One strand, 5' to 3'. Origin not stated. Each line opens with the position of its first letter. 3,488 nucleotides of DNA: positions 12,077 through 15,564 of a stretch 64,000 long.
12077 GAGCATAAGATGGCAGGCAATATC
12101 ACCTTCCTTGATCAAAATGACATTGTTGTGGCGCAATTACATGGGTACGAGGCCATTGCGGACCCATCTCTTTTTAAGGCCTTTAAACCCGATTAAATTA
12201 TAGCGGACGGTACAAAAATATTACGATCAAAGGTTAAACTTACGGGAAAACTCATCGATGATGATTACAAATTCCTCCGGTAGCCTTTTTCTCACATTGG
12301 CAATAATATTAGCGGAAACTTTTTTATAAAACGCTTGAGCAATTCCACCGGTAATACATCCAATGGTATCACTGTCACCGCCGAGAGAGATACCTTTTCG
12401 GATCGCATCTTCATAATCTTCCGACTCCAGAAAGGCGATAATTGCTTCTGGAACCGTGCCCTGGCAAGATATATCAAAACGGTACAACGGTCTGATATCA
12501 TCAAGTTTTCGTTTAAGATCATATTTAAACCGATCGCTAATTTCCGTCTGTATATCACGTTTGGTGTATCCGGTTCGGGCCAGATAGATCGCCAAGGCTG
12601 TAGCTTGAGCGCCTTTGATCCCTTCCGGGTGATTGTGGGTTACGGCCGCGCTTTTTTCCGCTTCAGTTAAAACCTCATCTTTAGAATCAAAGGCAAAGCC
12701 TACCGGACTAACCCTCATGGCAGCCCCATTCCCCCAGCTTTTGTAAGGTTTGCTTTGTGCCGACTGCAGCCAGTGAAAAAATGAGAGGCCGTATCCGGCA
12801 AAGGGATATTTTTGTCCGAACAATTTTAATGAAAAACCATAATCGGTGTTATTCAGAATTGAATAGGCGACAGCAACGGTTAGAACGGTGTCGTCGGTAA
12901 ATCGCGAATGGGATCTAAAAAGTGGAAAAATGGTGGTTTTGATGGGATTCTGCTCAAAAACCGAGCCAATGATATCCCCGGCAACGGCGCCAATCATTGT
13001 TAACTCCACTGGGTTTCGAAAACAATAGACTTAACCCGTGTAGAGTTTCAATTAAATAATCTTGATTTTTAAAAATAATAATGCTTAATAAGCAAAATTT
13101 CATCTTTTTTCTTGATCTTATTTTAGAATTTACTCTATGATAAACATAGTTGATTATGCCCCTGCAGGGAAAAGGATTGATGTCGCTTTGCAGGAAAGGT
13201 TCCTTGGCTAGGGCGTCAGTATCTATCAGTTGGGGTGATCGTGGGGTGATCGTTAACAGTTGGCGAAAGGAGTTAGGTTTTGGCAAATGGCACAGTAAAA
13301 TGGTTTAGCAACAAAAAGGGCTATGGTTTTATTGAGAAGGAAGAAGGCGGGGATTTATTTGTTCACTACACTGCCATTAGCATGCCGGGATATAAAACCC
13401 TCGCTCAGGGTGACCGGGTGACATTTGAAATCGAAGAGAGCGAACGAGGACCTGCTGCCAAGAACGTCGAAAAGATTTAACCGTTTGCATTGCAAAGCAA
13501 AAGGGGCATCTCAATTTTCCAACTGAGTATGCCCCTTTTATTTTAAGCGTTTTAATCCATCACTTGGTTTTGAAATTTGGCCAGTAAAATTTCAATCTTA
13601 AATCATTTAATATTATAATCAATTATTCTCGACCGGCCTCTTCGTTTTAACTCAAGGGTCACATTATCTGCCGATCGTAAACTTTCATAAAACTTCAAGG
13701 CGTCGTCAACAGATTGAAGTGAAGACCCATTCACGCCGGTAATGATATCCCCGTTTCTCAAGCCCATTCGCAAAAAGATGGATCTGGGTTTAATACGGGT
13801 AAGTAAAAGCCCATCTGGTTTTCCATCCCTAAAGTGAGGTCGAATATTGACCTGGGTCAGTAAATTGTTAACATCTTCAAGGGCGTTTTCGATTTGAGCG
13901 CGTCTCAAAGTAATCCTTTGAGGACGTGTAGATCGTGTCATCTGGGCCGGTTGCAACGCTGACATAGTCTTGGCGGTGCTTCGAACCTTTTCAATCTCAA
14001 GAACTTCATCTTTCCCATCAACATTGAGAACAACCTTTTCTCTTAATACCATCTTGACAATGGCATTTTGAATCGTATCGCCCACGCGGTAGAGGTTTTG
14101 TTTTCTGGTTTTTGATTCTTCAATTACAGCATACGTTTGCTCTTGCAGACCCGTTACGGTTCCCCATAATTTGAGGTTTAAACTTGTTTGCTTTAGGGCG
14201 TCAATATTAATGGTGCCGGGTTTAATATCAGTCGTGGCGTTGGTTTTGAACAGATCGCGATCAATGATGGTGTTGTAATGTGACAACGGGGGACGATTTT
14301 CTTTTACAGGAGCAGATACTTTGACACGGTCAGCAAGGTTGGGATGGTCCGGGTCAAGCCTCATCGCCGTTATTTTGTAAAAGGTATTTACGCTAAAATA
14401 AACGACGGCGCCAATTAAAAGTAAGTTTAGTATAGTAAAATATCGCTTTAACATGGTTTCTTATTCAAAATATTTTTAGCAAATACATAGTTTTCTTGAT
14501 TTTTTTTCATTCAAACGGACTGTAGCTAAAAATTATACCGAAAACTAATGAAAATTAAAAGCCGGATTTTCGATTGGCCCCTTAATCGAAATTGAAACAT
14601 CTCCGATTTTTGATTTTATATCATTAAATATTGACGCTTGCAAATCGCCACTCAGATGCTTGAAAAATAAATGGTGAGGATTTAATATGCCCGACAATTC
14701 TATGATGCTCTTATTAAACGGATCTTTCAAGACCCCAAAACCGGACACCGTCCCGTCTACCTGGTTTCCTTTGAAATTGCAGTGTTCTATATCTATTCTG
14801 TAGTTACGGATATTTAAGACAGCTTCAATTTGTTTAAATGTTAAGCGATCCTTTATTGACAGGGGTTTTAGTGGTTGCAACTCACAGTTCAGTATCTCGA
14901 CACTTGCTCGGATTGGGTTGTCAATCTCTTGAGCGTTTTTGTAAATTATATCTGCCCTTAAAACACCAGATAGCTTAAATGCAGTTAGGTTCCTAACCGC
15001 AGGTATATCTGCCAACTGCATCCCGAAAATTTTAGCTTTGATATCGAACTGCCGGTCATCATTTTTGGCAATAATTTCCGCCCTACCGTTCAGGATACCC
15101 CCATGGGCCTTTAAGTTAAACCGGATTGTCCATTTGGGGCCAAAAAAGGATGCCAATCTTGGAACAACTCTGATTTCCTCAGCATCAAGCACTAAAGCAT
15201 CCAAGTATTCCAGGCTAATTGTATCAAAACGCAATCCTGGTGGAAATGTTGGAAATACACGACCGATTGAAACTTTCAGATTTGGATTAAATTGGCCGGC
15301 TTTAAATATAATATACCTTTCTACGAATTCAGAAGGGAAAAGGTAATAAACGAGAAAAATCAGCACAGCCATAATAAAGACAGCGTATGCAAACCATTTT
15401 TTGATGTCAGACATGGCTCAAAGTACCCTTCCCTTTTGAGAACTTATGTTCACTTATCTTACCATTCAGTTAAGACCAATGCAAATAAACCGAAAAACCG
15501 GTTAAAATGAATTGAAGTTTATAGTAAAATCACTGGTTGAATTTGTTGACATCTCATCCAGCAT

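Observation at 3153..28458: PUFA-synthase-type PKS (pfaD/pfaA/pfaC) joined directly to a complete oleABCD olefin cluster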

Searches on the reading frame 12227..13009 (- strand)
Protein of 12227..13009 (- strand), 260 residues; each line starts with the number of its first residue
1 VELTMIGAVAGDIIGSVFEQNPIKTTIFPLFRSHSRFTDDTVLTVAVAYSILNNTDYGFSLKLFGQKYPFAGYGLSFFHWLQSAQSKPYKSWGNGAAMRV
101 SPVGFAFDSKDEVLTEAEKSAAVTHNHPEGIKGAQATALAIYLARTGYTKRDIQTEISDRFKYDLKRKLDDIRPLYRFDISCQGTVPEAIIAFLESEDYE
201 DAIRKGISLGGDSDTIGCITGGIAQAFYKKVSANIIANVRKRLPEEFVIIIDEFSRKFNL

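Call 3: search_protein_families(library=pfam, proteins=[window:12227-13009:-])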
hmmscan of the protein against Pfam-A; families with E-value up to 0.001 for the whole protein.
window:12227-13009:- (260 aa): 1 family
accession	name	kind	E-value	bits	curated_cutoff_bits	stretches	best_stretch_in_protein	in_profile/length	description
PF03747.19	ADP_ribosyl_GH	-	2.1e-35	123.2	26.2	1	5-228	3-279/287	ADP-ribosylglycohydrolase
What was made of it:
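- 12227..15414 (-): Intervening block, probably unrelated to lipid synthesis: ADP-ribosylglycohydrolase (12227-13009, -), cold-shock protein (13280-13480, +), GspC (13603-14454, -), GspN (14545-15414, -). PF03747 123 bits (call 3).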

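Call 4: search_protein_families(library=ncbifam, proteins=[window:12227-13009:-])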
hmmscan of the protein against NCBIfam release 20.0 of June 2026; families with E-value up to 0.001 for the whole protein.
window:12227-13009:- (260 aa): 2 families
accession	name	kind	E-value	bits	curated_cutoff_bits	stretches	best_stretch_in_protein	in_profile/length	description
TIGR02662.1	dinitro_DRAG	equivalog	4.9e-12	45.6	337.05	1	90-229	115-255/287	ADP-ribosyl-[dinitrogen reductase] hydrolase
NF041672.1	ADPriboarghdlase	equivalog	4.8e-08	32.2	490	1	89-229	184-330/361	ADP-ribosylarginine hydrolase Tri1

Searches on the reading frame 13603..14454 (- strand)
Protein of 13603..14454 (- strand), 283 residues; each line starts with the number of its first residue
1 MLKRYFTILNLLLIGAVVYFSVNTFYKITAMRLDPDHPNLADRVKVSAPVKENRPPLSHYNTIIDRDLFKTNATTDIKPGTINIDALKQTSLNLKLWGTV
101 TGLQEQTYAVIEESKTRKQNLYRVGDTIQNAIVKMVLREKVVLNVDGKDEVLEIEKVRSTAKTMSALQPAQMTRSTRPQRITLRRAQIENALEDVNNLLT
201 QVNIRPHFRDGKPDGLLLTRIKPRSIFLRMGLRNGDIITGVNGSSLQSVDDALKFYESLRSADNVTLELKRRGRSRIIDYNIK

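Call 6: search_protein_families(library=pfam, proteins=[window:13603-14454:-])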
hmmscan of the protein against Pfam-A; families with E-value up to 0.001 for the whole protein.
window:13603-14454:- (283 aa): 4 families
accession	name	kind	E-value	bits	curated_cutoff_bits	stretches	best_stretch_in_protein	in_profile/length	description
PF11356.14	T2SSC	-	6.7e-14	52.4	27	1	12-152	2-139/141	Type II secretion system protein C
PF17820.7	PDZ_6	-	1e-06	28.8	27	1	219-271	3-54/54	PDZ domain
PF13180.12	PDZ_2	-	2.3e-05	25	27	1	215-276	13-74/80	PDZ domain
PF00595.29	PDZ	-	0.00019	22.2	23.2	1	214-269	25-80/81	PDZ domain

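Call 36: search_protein_families(library=ncbifam, proteins=[window:13603-14454:-], max_evalue=0.00001)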
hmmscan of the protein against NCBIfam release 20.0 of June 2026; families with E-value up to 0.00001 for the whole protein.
window:13603-14454:- (283 aa): 5 families
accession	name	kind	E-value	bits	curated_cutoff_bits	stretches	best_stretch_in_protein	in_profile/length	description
NF041515.1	GspC_delta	equivalog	1.2e-52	179.7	150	1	3-283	1-311/311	type II secretion system protein GspC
TIGR01713.1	typeII_sec_gspC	equivalog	1.5e-26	93.5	101.6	1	44-278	36-255/259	type II secretion system protein GspC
NF041616.1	T2SS_C_SYNERG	exception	6.4e-12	45.4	200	1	171-283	184-296/296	type II secretion system protein GspC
TIGR02037.1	degP_htrA_DO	subfamily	6.5e-07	28.6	416.2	1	134-277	303-431/434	Do family serine endopeptidase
NF007242.0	PRK09681.1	equivalog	5.7e-06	25.6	561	1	87-276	120-312/319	type II secretion system protein GspC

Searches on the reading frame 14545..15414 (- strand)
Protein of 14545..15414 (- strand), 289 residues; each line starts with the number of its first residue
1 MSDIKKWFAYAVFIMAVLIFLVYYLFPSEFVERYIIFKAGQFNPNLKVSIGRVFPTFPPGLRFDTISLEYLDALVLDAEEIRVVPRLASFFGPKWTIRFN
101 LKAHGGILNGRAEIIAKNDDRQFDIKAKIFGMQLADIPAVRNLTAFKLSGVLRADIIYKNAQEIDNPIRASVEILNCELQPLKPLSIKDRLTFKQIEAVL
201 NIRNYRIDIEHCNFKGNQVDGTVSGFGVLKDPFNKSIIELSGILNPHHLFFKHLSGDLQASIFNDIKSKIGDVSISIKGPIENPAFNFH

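Call 6: search_protein_families(library=pfam, proteins=[window:14545-15414:-])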
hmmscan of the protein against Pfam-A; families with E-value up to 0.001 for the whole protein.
window:14545-15414:- (289 aa): 0 families

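Call 36: search_protein_families(library=ncbifam, proteins=[window:14545-15414:-], max_evalue=0.00001)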
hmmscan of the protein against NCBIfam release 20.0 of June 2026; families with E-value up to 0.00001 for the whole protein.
window:14545-15414:- (289 aa): 1 family
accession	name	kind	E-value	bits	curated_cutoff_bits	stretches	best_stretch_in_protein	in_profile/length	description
TIGR04411.1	T2SS_GspN_Lepto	equivalog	9.6e-26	90.9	50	1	5-286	3-280/280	type II secretion system protein GspN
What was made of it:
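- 12227..15414 (-): GspN TIGR04411 91 bits, cutoff 50 (call 36).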
